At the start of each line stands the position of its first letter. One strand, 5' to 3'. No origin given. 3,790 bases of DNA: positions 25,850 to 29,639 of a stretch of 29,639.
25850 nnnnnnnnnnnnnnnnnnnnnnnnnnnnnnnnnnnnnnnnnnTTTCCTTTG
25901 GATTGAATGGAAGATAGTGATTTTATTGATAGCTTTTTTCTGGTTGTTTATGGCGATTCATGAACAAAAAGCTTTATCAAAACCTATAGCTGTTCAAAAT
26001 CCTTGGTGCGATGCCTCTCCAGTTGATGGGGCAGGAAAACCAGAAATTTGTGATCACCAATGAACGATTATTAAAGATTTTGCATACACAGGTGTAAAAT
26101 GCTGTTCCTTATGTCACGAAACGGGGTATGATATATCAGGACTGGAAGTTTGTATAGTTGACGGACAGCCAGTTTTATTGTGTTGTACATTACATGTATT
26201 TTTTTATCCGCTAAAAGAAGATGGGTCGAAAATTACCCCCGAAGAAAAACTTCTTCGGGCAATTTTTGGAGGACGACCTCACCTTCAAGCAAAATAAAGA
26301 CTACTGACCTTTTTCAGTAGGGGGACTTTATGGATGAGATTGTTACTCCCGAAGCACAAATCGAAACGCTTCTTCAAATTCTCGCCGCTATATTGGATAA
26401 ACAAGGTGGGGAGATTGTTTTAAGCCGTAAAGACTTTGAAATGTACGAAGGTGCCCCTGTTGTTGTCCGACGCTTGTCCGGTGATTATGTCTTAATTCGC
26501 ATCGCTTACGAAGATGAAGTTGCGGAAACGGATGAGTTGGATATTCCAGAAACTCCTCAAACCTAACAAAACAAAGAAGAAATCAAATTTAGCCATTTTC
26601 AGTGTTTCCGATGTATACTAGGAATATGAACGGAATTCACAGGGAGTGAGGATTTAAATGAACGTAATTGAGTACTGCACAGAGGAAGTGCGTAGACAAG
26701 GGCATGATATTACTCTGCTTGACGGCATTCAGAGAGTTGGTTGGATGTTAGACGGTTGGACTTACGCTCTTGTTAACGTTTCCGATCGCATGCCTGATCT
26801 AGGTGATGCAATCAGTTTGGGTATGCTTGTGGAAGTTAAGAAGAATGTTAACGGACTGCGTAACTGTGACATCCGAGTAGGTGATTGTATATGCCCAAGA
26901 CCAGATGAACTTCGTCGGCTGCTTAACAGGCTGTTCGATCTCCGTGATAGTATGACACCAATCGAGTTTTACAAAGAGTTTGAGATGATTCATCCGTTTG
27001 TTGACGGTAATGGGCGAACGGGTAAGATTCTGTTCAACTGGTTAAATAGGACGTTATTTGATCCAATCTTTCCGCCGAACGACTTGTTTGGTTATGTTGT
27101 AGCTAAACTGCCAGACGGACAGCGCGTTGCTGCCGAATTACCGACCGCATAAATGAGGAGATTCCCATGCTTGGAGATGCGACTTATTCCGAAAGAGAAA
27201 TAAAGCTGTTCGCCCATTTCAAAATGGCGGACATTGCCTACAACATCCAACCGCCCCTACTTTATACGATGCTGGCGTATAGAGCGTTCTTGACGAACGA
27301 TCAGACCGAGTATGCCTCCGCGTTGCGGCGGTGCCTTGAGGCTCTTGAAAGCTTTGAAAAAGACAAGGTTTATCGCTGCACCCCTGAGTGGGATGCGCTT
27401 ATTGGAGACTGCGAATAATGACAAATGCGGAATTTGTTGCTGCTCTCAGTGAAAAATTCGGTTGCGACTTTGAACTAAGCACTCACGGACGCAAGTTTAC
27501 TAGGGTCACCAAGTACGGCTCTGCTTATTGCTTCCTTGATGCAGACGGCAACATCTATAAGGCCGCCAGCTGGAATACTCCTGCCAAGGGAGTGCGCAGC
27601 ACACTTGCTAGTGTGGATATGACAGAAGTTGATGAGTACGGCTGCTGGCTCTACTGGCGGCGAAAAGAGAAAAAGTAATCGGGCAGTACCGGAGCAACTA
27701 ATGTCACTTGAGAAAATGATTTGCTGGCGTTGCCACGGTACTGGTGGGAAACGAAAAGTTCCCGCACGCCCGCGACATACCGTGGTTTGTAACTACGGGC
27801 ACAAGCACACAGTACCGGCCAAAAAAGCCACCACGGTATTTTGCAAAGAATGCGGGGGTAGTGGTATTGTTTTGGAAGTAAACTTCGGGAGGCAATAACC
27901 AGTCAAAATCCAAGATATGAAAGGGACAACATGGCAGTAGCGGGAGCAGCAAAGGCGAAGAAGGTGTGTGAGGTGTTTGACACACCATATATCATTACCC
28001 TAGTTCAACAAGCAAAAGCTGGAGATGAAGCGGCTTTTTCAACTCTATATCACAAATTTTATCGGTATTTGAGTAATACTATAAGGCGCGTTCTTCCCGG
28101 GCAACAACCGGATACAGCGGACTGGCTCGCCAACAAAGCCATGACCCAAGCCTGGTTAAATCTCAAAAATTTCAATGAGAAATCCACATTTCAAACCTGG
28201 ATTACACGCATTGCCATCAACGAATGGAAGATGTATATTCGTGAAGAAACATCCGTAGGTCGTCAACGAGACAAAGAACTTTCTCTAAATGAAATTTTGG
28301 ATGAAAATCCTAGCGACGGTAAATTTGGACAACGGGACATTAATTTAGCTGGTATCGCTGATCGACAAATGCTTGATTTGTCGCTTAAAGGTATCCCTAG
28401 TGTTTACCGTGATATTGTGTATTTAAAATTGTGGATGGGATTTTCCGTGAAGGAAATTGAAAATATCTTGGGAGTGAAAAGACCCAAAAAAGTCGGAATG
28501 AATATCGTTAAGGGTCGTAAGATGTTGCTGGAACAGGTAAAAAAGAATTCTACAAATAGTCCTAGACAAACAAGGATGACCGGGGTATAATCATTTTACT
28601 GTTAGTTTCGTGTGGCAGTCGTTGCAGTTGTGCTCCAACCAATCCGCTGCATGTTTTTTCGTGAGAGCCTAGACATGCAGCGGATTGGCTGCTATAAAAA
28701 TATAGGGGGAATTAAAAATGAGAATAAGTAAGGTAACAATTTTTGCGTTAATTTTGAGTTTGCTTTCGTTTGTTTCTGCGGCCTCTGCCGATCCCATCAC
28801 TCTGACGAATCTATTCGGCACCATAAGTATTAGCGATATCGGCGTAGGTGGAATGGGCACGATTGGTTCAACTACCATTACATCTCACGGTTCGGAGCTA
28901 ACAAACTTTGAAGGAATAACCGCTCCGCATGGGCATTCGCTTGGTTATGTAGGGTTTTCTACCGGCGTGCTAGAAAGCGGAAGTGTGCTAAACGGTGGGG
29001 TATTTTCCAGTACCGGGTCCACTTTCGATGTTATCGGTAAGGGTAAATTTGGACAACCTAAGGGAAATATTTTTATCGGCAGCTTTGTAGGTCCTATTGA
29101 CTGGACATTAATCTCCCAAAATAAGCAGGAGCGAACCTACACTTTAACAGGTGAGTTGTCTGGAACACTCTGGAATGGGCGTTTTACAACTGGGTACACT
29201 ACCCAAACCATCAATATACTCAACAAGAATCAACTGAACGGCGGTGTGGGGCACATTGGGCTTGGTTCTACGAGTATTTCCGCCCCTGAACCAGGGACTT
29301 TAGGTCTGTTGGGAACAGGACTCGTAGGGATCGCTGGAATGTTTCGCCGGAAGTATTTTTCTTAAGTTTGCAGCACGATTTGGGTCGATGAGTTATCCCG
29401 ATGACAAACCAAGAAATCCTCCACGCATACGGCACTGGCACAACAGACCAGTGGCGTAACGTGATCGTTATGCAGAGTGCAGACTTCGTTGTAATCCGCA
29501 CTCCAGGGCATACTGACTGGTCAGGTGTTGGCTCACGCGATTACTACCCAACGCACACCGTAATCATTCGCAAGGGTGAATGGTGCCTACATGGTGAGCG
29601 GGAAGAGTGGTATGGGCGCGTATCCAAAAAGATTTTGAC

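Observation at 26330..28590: Compact plus-strand operon: acidic small protein, Fic, two small proteins, CxxCxGxG zinc ribbon, ECF sigma factor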

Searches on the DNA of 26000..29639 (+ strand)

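Call 7: search_dna_similar(query=window:26000-29639:+, collection=phages, mode=distant)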
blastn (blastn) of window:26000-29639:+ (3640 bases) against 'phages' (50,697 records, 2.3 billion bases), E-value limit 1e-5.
No match.

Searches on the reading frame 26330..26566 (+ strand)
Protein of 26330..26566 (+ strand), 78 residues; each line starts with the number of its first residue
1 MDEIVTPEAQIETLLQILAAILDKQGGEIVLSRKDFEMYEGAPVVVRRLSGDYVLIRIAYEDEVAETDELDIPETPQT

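Call 5: search_protein_families(library=pfam, proteins=[window:26330-26566:+], max_evalue=1)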
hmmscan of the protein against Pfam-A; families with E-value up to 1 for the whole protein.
window:26330-26566:+ (78 aa): 0 families

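Call 6: search_protein_families(library=phrogs, proteins=[window:26330-26566:+], max_evalue=0.1)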
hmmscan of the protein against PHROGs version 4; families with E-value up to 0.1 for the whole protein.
window:26330-26566:+ (78 aa): 1 family
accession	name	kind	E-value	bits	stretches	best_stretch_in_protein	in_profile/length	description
phrog_37448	-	unknown function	0.00031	21.9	1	3-70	22-89/91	-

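Call 38: search_protein_families(library=ncbifam, proteins=[window:26330-26566:+], max_evalue=0.1)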
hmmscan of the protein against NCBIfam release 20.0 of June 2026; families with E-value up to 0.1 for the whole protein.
window:26330-26566:+ (78 aa): 0 families

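Call 39: search_protein_families(library=padloc, proteins=[window:26330-26566:+], max_evalue=0.1)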
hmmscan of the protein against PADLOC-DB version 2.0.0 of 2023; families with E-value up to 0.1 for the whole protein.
window:26330-26566:+ (78 aa): 0 families

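Call 72: search_solved_structures(query=window:26330-26566:+, max_evalue=1)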
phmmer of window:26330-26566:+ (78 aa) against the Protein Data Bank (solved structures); distinct sequences matched with E-value up to 1: 1.
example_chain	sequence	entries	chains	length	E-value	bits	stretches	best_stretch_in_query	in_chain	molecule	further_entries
9eaf_A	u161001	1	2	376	0.022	18.2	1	5-52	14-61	Carboxynorspermidine decarboxylase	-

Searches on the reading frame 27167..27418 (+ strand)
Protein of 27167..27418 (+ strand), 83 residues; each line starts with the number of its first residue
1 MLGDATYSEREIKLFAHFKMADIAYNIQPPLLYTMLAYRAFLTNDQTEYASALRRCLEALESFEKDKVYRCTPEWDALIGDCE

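Call 5: search_protein_families(library=pfam, proteins=[window:27167-27418:+], max_evalue=1)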
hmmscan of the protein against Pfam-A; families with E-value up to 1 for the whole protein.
window:27167-27418:+ (83 aa): 1 family
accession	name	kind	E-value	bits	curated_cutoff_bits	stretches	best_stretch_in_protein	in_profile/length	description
PF12328.13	Rpp20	-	0.11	12.8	24.6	1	41-67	6-32/118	Rpp20 subunit of nuclear RNase MRP and P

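Call 6: search_protein_families(library=phrogs, proteins=[window:27167-27418:+], max_evalue=0.1)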
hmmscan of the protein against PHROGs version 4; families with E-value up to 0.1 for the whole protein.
window:27167-27418:+ (83 aa): 0 families

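Call 38: search_protein_families(library=ncbifam, proteins=[window:27167-27418:+], max_evalue=0.1)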
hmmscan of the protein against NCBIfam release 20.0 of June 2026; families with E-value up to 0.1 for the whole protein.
window:27167-27418:+ (83 aa): 0 families

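Call 39: search_protein_families(library=padloc, proteins=[window:27167-27418:+], max_evalue=0.1)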
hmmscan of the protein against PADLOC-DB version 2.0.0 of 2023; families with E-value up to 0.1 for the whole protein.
window:27167-27418:+ (83 aa): 0 families

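Call 73: search_solved_structures(query=window:27167-27418:+, max_evalue=1)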
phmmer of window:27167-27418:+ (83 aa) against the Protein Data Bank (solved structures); distinct sequences matched with E-value up to 1: 0.

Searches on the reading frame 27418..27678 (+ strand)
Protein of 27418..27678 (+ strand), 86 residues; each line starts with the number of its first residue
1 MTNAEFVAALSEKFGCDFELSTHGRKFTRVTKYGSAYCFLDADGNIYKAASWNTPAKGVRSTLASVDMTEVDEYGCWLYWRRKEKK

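Call 5: search_protein_families(library=pfam, proteins=[window:27418-27678:+], max_evalue=1)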
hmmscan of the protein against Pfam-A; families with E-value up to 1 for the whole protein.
window:27418-27678:+ (86 aa): 2 families
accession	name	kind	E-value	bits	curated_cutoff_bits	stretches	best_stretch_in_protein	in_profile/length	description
PF24835.1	DUF7717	-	5.1e-08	33.6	27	1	17-70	44-102/117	Family of unknown function (DUF7717)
PF08766.16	DEK_C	-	0.29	11.5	24.8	0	2-21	23-40/54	DEK C terminal domain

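Call 6: search_protein_families(library=phrogs, proteins=[window:27418-27678:+], max_evalue=0.1)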
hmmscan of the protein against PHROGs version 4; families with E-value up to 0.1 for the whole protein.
window:27418-27678:+ (86 aa): 5 families
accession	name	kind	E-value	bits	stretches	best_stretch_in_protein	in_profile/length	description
phrog_5014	-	unknown function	7.9e-13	49.6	1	30-76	58-105/110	-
phrog_3274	-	unknown function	3.9e-11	44.5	1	33-81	62-113/113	-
phrog_818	-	unknown function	1e-07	33.5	1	17-68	53-109/127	-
phrog_10383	-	unknown function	0.00015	23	1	27-63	66-103/125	-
phrog_10924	-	unknown function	0.061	13.3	1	19-79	62-116/409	-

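Call 38: search_protein_families(library=ncbifam, proteins=[window:27418-27678:+], max_evalue=0.1)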
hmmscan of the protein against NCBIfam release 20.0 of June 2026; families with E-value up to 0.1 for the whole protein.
window:27418-27678:+ (86 aa): 0 families

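Call 39: search_protein_families(library=padloc, proteins=[window:27418-27678:+], max_evalue=0.1)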
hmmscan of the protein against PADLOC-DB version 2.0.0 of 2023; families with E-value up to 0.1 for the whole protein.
window:27418-27678:+ (86 aa): 0 families

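Call 74: search_solved_structures(query=window:27418-27678:+, max_evalue=1)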
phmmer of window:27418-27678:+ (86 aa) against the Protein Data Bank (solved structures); distinct sequences matched with E-value up to 1: 6.
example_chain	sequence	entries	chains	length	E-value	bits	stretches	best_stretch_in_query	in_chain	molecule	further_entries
9g65_A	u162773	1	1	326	0.34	14.5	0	8-47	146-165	Engineered photoenzyme SpEnT1.3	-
7zp7_A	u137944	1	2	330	0.57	13.7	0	33-50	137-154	EnT1.3 C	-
4o5s_A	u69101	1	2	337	0.58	13.7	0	33-55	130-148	Diisopropyl-fluorophosphatase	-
3qb8_A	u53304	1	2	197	0.62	13.6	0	14-56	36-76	A654L protein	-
6f04_A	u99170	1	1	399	0.77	13.3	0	27-60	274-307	N-acetylglucosamine-2-epimerase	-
4o5t_A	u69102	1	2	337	0.94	13.1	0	33-55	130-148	Diisopropyl-fluorophosphatase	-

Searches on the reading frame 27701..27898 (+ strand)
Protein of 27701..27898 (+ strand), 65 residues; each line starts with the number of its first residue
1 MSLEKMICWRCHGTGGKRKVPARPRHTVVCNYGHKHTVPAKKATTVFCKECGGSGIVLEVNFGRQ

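Call 5: search_protein_families(library=pfam, proteins=[window:27701-27898:+], max_evalue=1)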
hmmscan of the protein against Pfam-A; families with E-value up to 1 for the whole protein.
window:27701-27898:+ (65 aa): 4 families
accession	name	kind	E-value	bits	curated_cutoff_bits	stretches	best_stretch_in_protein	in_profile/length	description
PF00684.25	DnaJ_CXXCXGXG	-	0.0028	18.3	32.7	1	8-58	1-28/65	DnaJ central domain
PF15777.11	Anti-TRAP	-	0.01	16.2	32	0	7-30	12-33/59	Tryptophan RNA-binding attenuator protein inhibitory protein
PF20833.2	RNase_E_G_Thio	-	0.24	12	26.8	0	7-20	1-14/86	RNase E/G, Thioredoxin-like domain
PF23733.2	GRXCR1-2_C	-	0.68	10.3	26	0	24-57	25-41/47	GRXCR1/2, C-terminal domain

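Call 6: search_protein_families(library=phrogs, proteins=[window:27701-27898:+], max_evalue=0.1)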
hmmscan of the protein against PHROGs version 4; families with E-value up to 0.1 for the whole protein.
window:27701-27898:+ (65 aa): 3 families
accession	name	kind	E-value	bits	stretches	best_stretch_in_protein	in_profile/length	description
phrog_6060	-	transcription regulation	0.011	16.6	0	3-57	11-49/61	anti-termination protein Q-like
phrog_127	-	transcription regulation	0.024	15.3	1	6-57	115-160/253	anti-termination protein Q-like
phrog_9961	-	unknown function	0.089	14.5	0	42-56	4-18/99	-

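Call 30: find_homologous_proteins(query=window:27701-27898:+, max_evalue=0.01)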
Query window:27701-27898:+ (65 aa): 3 proteins with E <= 0.01 among 3 candidates.
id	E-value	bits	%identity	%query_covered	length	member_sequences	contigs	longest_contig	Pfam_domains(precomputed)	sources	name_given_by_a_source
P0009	2.1e-39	150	100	100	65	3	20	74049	-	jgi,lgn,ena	jgi:DnaJ-class molecular chaperone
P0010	6.2e-27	111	74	100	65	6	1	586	-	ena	-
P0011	6.1e-24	101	69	100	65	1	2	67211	-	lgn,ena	-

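Call 31: find_encoding_contigs(protein=P0011, flank=10000, max_places=3)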
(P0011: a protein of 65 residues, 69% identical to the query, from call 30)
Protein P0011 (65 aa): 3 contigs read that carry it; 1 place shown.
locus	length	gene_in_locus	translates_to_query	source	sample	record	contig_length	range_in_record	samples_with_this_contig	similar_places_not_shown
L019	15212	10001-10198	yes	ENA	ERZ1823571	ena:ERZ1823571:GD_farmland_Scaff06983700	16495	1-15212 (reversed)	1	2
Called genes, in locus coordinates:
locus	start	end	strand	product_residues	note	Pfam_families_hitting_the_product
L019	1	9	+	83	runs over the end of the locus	-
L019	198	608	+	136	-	PF00166:Cpn10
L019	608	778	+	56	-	-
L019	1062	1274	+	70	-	-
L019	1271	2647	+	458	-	PF05731:TROVE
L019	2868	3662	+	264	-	PF00574:CLP_protease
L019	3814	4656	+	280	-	-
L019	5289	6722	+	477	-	-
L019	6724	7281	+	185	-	-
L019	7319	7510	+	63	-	-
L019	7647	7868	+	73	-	-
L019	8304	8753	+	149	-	-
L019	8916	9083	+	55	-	-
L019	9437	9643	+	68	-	PF21825:Sequestin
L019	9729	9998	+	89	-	-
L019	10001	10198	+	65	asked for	-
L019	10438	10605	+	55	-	-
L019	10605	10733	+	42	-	-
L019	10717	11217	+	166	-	PF01844:HNH, PF13395:HNH_4 (weak), PF14279:HNH_5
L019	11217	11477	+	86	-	-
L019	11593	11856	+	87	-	-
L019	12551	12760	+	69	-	PF09926:DUF2158 (weak)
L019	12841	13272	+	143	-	PF11645:PDDEXK_5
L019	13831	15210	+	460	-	?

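Call 38: search_protein_families(library=ncbifam, proteins=[window:27701-27898:+], max_evalue=0.1)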
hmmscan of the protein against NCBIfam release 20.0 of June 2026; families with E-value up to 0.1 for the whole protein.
window:27701-27898:+ (65 aa): 1 family
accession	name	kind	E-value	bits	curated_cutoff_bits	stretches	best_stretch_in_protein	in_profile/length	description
NF058604.1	RtpA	equivalog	0.021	15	65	0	7-58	11-36/50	anti-TRAP protein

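Call 39: search_protein_families(library=padloc, proteins=[window:27701-27898:+], max_evalue=0.1)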
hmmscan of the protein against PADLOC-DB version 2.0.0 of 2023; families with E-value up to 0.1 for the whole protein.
window:27701-27898:+ (65 aa): 0 families

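Call 71: predict_structure(alignment_id=A5)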
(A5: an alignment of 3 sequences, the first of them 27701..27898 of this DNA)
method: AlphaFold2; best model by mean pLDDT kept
length: 65 residues; sequences in the alignment: 3
mean_pLDDT: 58.4   pTM: 0.42
mean pLDDT of the five models: 58.4, 58.3, 51.9, 51.1, 47.3
residues with pLDDT >= 90: 0; 70-90: 0; 50-70: 54; < 50: 11
segments of 3 or more residues with pLDDT < 50: 1-3, 14-16, 61-65
pLDDT, mean of each block of 10 residues (from residue 1): 56 53 60 66 64 62 39
secondary structure, 60 per line:
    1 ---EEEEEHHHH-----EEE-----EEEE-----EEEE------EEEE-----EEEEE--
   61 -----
elements in order: E4-8 H9-12 E18-20 E26-29 E35-38 E45-48 E54-58

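Call 75: search_solved_structures(query=A5, max_evalue=1)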
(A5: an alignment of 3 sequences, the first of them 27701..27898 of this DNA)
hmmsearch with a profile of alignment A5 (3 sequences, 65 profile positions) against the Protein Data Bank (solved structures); distinct sequences matched with E-value up to 1: 5.
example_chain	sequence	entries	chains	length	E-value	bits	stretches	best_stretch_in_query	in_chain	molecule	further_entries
6h5l_B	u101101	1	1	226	0.26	14.9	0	4-23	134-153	Conserved hypothetical cytochrome protein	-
9eho_XX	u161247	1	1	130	0.3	14.7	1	9-32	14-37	40S ribosomal protein S15a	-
3h0g_L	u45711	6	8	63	0.34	14.5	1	13-53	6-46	DNA-directed RNA polymerases I, II, and III subunit RPABC4 | RNA polymerase II subunit Rpb12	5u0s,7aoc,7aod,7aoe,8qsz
1fcd_C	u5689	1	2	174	0.6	13.7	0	7-25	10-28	FLAVOCYTOCHROME C SULFIDE DEHYDROGENASE (CYTOCHROME SUBUNIT)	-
7umn_H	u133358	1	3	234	0.62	13.7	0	23-56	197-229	Ab36 Fab heavy chain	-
